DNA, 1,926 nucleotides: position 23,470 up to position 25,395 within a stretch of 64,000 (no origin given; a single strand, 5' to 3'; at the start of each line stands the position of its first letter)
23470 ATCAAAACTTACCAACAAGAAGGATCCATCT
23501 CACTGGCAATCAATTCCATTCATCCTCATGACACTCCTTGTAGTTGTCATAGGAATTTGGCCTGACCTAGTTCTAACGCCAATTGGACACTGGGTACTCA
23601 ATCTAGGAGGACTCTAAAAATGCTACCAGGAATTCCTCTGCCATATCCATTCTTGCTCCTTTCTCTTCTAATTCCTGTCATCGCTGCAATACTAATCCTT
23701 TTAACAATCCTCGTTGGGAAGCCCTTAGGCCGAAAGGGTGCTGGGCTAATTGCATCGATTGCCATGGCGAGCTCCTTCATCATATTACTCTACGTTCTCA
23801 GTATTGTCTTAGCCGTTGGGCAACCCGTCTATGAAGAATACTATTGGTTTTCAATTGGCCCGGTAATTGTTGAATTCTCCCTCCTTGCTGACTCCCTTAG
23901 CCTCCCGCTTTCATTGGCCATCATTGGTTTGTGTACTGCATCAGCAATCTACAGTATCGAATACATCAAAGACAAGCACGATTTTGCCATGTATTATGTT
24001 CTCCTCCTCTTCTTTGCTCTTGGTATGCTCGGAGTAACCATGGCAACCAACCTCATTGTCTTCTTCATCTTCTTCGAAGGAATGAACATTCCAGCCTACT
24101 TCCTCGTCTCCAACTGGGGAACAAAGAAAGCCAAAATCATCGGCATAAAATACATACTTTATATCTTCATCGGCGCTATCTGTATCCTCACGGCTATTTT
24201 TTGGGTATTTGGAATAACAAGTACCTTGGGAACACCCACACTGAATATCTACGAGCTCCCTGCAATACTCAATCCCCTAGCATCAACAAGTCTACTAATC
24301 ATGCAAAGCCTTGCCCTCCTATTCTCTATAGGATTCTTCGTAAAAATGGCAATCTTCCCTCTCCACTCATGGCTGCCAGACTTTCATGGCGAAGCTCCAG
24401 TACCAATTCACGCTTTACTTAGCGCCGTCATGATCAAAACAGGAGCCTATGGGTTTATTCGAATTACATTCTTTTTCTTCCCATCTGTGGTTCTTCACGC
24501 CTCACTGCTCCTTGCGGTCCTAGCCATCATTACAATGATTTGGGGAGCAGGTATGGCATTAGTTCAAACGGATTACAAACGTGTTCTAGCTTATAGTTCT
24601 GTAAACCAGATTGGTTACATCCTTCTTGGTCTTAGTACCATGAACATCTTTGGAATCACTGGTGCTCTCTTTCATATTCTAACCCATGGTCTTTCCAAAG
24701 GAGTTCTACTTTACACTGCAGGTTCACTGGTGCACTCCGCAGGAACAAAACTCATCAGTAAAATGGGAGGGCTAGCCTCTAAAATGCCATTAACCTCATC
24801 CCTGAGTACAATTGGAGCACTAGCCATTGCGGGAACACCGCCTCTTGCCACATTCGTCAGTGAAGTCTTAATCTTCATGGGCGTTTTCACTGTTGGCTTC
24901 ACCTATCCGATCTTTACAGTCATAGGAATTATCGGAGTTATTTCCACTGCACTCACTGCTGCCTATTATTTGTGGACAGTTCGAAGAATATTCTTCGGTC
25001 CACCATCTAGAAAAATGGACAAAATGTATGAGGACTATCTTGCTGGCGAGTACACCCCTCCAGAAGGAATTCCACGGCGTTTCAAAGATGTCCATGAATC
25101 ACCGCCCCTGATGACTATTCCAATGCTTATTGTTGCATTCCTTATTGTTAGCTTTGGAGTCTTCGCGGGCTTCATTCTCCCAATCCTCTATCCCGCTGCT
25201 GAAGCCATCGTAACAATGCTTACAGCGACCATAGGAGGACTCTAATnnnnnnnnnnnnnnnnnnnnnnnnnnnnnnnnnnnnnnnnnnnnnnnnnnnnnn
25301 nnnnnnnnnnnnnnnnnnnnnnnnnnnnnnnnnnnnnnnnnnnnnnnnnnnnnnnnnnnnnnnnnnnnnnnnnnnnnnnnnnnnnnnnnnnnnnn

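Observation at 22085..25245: Two supernumerary NuoM/ND4-like antiporter subunits inserted between nuoK and nuoL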

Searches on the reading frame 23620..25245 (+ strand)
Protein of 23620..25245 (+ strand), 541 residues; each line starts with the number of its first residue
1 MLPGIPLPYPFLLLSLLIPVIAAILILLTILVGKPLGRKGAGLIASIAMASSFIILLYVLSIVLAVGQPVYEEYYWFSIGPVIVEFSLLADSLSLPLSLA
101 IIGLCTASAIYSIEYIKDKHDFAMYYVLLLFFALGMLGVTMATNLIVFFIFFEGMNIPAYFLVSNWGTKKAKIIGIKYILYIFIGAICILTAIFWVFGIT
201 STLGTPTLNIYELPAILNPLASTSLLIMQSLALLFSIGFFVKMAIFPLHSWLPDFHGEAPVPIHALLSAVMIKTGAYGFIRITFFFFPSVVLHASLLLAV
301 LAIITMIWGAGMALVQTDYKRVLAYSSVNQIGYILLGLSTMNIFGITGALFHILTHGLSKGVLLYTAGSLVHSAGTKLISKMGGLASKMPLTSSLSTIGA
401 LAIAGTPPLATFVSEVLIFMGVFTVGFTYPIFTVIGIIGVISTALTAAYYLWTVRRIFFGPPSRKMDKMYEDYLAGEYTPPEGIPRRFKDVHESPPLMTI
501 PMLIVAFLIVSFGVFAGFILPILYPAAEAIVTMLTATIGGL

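Call 4: search_protein_families(library=pfam, proteins=[window:23620-25245:+])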
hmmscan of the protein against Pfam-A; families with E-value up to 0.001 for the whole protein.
window:23620-25245:+ (541 aa): 2 families
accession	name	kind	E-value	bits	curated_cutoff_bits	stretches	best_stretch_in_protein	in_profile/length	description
PF00361.26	Proton_antipo_M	-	1.8e-65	221.5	21.5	1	142-433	1-286/294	NADH:quinone oxidoreductase/Mrp antiporter, TM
PF00662.26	Proton_antipo_N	-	9.8e-07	29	24.5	1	76-126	1-51/51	NADH-Ubiquinone oxidoreductase (complex I), chain 5 N-terminus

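Call 5: search_protein_families(library=ncbifam, proteins=[window:23620-25245:+])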
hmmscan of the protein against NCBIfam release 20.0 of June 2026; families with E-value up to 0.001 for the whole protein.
window:23620-25245:+ (541 aa): 75 families (the best 25 are shown)
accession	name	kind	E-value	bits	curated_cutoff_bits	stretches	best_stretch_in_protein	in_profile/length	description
TIGR01972.1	NDH_I_M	subfamily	3.6e-91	306.3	263.8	1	15-532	4-484/486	NADH-quinone oxidoreductase subunit M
NF009212.0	PRK12561.1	subfamily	3.2e-72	243.9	645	1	9-472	6-458/531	NAD(P)H-quinone oxidoreductase subunit 4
NF004500.0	PRK05846.1-4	equivalog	9.4e-68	229.1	550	1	10-473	5-466/525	NADH-quinone oxidoreductase subunit M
NF006240.0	PRK08376.1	subfamily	1.5e-66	225.4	662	1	16-470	11-468/521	putative monovalent cation/H+ antiporter subunit D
NF005060.0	PRK06473.1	equivalog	7.9e-66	222.8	747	1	15-468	5-441/500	NADH-quinone oxidoreductase subunit M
TIGR01974.1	NDH_I_L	subfamily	6.7e-64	216.9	407.5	1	14-531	5-494/630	NADH-quinone oxidoreductase subunit L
NF005141.0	PRK06590.1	equivalog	1.7e-63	215.6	556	1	12-516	5-468/615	NADH-quinone oxidoreductase subunit L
NF005086.0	PRK06521.1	equivalog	2e-63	214.9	667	1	20-533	9-509/669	hydrogenase 4 subunit B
NF006419.0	PRK08668.1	equivalog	8.2e-63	213.1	617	1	25-470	6-443/613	NADH dehydrogenase subunit M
NF004499.0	PRK05846.1-3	equivalog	7.5e-62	209.7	585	1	12-468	7-443/502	NADH-quinone oxidoreductase subunit M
NF005611.0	PRK07363.1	equivalog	8.8e-61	205.9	764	1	14-476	4-448/501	NADH-quinone oxidoreductase subunit M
NF004502.0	PRK05846.2-1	equivalog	1.3e-60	205.6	791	1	84-461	84-452/500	NADH-quinone oxidoreductase subunit M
NF005097.0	PRK06525.1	equivalog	2.8e-59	201.1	430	1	12-469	5-450/480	hydrogenase 4 subunit D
NF004505.0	PRK05846.2-5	equivalog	9e-59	199.6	700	1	14-472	5-444/508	NADH-quinone oxidoreductase subunit M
NF005561.0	PRK07234.1-1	equivalog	1.3e-58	199.2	718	1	13-468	10-449/569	putative monovalent cation/H+ antiporter subunit D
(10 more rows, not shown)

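Call 59: find_homologous_proteins(query=window:23620-25245:+, max_evalue=1e-40)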
Query window:23620-25245:+ (541 aa): 736 proteins with E <= 1e-40 among 8000 candidates; the best 120 are listed.
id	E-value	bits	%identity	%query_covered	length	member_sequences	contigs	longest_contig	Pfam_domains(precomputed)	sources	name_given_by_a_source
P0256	0.0e+0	1137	100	100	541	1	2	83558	PF00662.27,PF00361.26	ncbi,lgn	ncbi:MAG: NuoM family protein [Promethearchaeota archaeon]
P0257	0.0e+0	1011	87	100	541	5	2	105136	PF00662.27,PF00361.26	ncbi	ncbi:MAG: NuoM family protein [Promethearchaeota archaeon]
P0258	1.4e-283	960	86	95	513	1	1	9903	PF00662.27,PF00361.26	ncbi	ncbi:MAG: NuoM family protein, partial [Candidatus Thorarchaeota archaeon]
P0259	1.7e-267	907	79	98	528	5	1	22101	PF00662.27,PF00361.26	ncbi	-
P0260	6.2e-223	760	65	100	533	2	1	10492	PF00662.27,PF00361.26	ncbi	-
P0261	5.8e-209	714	62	100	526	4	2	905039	PF00662.27,PF00361.26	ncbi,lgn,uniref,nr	ncbi:NADH-quinone oxidoreductase subunit M [Candidatus Borrarchaeum sp.]|uniref:complex I subunit 4 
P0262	2.4e-204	698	62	98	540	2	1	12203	PF00361.26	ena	-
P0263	3.2e-203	695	61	100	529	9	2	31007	PF00662.27,PF00361.26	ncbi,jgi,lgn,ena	-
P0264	7.1e-203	694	60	100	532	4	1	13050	PF00361.26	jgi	jgi:proton-translocating NADH-quinone oxidoreductase chain M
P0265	8.6e-166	571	53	95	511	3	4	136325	PF00361.26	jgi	-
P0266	3.3e-147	510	76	56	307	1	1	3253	PF00361.26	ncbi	-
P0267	1.3e-136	475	47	95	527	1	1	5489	PF00662.27,PF00361.26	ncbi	-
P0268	3.1e-134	467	46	96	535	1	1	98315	PF00662.27,PF00361.26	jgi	jgi:NADH-quinone oxidoreductase subunit M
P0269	1.1e-133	465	49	93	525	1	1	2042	PF00662.27,PF00361.26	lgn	-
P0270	1.1e-131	459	47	96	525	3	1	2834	PF00662.27,PF00361.26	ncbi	-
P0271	7.5e-131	456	48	95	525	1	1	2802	PF00662.27,PF00361.26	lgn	-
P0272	1.3e-128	448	46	96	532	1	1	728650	PF00662.27,PF00361.26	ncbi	-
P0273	2.5e-117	411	44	99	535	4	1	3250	PF00662.27,PF00361.26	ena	-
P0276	6.4e-114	400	42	96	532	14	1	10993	PF00662.27,PF00361.26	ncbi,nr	ncbi:MAG: NADH-quinone oxidoreductase subunit M [Candidatus Bathyarchaeota archaeon]|nr:NADH-quinone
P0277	2.3e-113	398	42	97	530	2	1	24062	PF00662.27,PF00361.26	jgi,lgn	-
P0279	8.8e-112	393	42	97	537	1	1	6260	PF00662.27,PF00361.26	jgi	-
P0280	8.5e-111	390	43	93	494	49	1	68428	PF00662.27,PF00361.26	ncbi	ncbi:NuoM family protein [Thermoproteota archaeon]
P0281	1.4e-109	386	43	97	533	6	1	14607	PF00662.27,PF00361.26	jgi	jgi:NADH-quinone oxidoreductase subunit M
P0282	1.6e-109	385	43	97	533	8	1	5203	PF00662.27,PF00361.26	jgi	jgi:NADH-quinone oxidoreductase subunit M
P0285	1.0e-102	363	42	95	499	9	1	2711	PF00662.27,PF00361.26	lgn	-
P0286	8.1e-98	347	42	94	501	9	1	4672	PF00662.27,PF00361.26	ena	-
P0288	5.5e-97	344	40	98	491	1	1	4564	PF00662.27,PF00361.26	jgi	-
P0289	6.4e-95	337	43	86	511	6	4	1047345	PF00662.27,PF00361.26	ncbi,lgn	-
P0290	2.1e-94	336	42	97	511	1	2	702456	PF00662.27,PF00361.26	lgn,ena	-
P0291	8.1e-93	330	42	96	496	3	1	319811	PF00662.27,PF00361.26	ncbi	-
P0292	2.2e-92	329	41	94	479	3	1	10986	PF00662.27,PF00361.26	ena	-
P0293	5.9e-92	327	43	87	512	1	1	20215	PF00662.27,PF00361.26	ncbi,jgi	ncbi:MAG: complex I subunit 4 family protein [Candidatus Odinarchaeia archaeon]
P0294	2.2e-90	322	42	85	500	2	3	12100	PF00662.27,PF00361.26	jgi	jgi:NADH-quinone oxidoreductase subunit M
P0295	5.9e-90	321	42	82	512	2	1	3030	PF00662.27,PF00361.26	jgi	jgi:NADH-quinone oxidoreductase subunit M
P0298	3.9e-89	318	40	97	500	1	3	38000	PF00662.27,PF00361.26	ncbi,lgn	ncbi:MAG: NuoM family protein [Candidatus Bathyarchaeia archaeon]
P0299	7.2e-89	317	39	96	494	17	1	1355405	PF00662.27,PF00361.26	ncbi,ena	-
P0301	2.0e-88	316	39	97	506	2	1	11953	PF00662.27,PF00361.26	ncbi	-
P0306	3.9e-87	312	40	96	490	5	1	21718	PF00662.27,PF00361.26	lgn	-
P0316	2.9e-86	309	40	97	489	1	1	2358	PF00662.27,PF00361.26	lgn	-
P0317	3.3e-86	309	40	95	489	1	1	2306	PF00662.27,PF00361.26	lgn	-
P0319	3.3e-86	309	39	96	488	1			PF00662.27,PF00361.26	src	-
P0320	3.8e-86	308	38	94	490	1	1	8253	PF00662.27,PF00361.26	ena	-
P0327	6.3e-86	308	40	97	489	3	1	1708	PF00662.27,PF00361.26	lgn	-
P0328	7.8e-86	307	39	98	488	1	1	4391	PF00662.27,PF00361.26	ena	-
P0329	8.1e-86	307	39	98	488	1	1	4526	PF00662.27,PF00361.26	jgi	-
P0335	3.4e-85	305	39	94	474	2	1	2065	PF00662.27,PF00361.26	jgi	-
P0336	3.9e-85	305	41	85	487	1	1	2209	PF00662.27,PF00361.26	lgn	-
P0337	4.0e-85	305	39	94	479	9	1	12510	PF00662.27,PF00361.26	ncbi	ncbi:MAG: NADH-quinone oxidoreductase subunit M [Candidatus Bathyarchaeia archaeon]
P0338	4.4e-85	305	38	95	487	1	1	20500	PF00662.27,PF00361.26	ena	-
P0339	4.8e-85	305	39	96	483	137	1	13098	PF00662.27,PF00361.26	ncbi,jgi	ncbi:MAG: NADH-quinone oxidoreductase subunit L [Candidatus Caldarchaeales archaeon]|jgi:NADH-quinon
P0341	1.5e-84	303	39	96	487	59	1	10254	PF00662.27,PF00361.26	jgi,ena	jgi:NADH-quinone oxidoreductase subunit M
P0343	2.6e-84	302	39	96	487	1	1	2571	PF00662.27,PF00361.26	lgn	-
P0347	5.8e-84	301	38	98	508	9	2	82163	PF00662.27,PF00361.26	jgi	-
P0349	8.5e-84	301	40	93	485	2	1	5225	PF00662.27,PF00361.26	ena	-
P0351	1.1e-83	300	40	90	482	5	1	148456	PF00662.27,PF00361.26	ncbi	-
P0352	1.2e-83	300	41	93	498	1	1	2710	PF00662.27,PF00361.26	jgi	jgi:NADH-quinone oxidoreductase subunit M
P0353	1.6e-83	300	38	96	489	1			PF00662.27,PF00361.26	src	-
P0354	1.7e-83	300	38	98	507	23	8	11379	PF00662.27,PF00361.26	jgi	-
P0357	9.0e-83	297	38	96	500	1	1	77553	PF00662.27,PF00361.26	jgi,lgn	jgi:NADH-quinone oxidoreductase subunit M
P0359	4.0e-82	295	37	98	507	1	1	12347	PF00662.27,PF00361.26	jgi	jgi:NADH-quinone oxidoreductase subunit M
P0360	9.3e-82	294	40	87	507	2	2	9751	PF00662.27,PF00361.26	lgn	-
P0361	1.5e-81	293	38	96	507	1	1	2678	PF00662.27,PF00361.26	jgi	jgi:NADH-quinone oxidoreductase subunit M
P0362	1.9e-81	293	37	98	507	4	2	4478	PF00662.27,PF00361.26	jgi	-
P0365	9.8e-81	290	38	94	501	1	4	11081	PF00662.27,PF00361.26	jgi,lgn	jgi:NADH-quinone oxidoreductase subunit M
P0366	1.2e-80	290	38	95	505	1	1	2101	PF00662.27,PF00361.26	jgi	-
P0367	1.3e-80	290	37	91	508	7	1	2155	PF00662.27,PF00361.26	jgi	jgi:NADH-quinone oxidoreductase subunit M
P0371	2.5e-80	289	38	91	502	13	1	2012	PF00662.27,PF00361.26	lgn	-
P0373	6.5e-80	288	38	94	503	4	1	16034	PF00662.27,PF00361.26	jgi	-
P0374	1.1e-79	287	40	84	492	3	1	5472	PF00662.27,PF00361.26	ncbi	ncbi:MAG: NADH-quinone oxidoreductase subunit M [Nitrososphaeria archaeon]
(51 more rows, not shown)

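Call 61: find_related_loci(query=A2, collection=metagenome_contigs, flank=10000)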
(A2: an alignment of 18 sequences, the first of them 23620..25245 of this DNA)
Query A2 (541 aa) in metagenome_contigs; peptide patterns used: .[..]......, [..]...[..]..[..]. (x = any residue, [..] = any of these).
406 stretches matched a pattern; 151 encode a relative of the query (tblastn E <= 1e-3); the best 80 are kept; 80 distinct loci.
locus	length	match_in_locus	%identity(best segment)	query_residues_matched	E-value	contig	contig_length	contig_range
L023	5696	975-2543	66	1-528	0e+0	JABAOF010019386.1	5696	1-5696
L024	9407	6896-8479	62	1-540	0e+0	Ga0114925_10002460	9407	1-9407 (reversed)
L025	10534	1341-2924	61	1-540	0e+0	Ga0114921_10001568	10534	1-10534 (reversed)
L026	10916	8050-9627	62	1-541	0e+0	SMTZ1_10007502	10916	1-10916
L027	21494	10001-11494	53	23-537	3e-169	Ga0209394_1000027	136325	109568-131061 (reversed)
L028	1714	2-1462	89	110-541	5e-152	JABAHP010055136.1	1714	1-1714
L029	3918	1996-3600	43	1-537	3e-131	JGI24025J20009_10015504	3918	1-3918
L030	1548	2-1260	66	96-534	8e-155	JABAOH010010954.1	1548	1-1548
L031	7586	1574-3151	42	1-528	1e-127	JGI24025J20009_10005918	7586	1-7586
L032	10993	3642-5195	42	9-528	1e-125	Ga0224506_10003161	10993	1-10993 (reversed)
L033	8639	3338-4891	42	9-528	6e-125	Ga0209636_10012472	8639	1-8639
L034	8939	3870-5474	42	1-537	2e-124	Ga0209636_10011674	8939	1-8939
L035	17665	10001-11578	42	10-534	6e-124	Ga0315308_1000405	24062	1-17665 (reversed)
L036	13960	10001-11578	42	10-534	1e-123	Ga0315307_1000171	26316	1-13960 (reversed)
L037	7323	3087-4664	43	12-534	7e-122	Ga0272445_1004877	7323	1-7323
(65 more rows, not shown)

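Call 65: search_protein_families(library=pfam, proteins=[L027:8523-9968:+, L027:9965-11500:+, L027:11497-13578:+, L027:13563-14090:+, L027:14090-14365:+, L027:14365-14742:+, L027:15259-15744:+, L027:15741-16127:+, L027:16128-17729:+, L027:7714-8262:-], max_evalue=0.001)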
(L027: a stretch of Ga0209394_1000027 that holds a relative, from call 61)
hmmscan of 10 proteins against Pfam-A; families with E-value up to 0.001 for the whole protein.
L027:8523-9968:+ (481 aa): 1 family
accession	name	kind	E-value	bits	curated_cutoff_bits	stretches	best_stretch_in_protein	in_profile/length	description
PF00361.26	Proton_antipo_M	-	4.1e-63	213.8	21.5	1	126-417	1-294/294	NADH:quinone oxidoreductase/Mrp antiporter, TM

L027:9965-11500:+ (511 aa): 2 families
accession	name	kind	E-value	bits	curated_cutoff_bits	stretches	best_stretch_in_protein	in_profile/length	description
PF00361.26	Proton_antipo_M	-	1.4e-74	251.4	21.5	1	128-419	1-294/294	NADH:quinone oxidoreductase/Mrp antiporter, TM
PF00662.26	Proton_antipo_N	-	7.6e-05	23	24.5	1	62-111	1-50/51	NADH-Ubiquinone oxidoreductase (complex I), chain 5 N-terminus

L027:11497-13578:+ (693 aa): 2 families
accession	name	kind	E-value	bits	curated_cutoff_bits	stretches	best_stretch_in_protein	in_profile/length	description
PF00361.26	Proton_antipo_M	-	5.1e-65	220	21.5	1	131-457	1-294/294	NADH:quinone oxidoreductase/Mrp antiporter, TM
PF00662.26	Proton_antipo_N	-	5.7e-12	45.8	24.5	1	73-114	9-50/51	NADH-Ubiquinone oxidoreductase (complex I), chain 5 N-terminus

L027:13563-14090:+ (175 aa): 1 family
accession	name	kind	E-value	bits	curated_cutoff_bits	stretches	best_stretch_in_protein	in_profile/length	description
PF01899.21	MNHE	-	1.6e-34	119.2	27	1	22-173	4-145/145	Na+/H+ ion antiporter subunit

L027:14090-14365:+ (91 aa): 1 family
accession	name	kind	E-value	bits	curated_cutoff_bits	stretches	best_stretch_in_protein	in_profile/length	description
PF04066.18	MrpF_PhaF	-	7e-16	58.8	23.3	1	33-85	1-53/53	Multiple resistance and pH regulation protein F (MrpF / PhaF)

L027:14365-14742:+ (125 aa): 1 family
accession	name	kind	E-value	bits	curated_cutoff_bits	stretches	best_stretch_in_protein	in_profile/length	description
PF03334.19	PhaG_MnhG_YufB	-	3.8e-22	78.7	23.4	1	18-105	1-80/80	Na+/H+ antiporter subunit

L027:15259-15744:+ (161 aa): 1 family
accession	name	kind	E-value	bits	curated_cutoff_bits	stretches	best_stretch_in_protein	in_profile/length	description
PF04039.18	MnhB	-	6.9e-25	88.2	22.5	1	7-140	1-126/127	Domain related to MnhB subunit of Na+/H+ antiporter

L027:15741-16127:+ (128 aa): 1 family
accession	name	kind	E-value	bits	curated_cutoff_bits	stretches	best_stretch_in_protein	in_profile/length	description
PF00420.29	Oxidored_q2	-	1.7e-24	85.8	26.1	1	10-126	3-93/95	NADH-ubiquinone/plastoquinone oxidoreductase chain 4L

L027:16128-17729:+ (533 aa): 2 families
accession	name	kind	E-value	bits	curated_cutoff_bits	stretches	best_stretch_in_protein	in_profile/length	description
PF00361.26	Proton_antipo_M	-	3.5e-60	204.1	21.5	1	134-443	2-285/294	NADH:quinone oxidoreductase/Mrp antiporter, TM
PF00662.26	Proton_antipo_N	-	0.00026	21.3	24.5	0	76-117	10-51/51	NADH-Ubiquinone oxidoreductase (complex I), chain 5 N-terminus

L027:7714-8262:- (182 aa): 2 families
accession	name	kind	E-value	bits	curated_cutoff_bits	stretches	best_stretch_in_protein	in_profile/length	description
PF00132.30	Hexapep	-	2.4e-15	55.9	27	2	87-119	2-34/36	Bacterial transferase hexapeptide (six repeats)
PF25084.1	LbH_EIF2B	-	1.4e-05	25.5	54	1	54-119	23-93/105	EIF2B subunit epsilon LbH domain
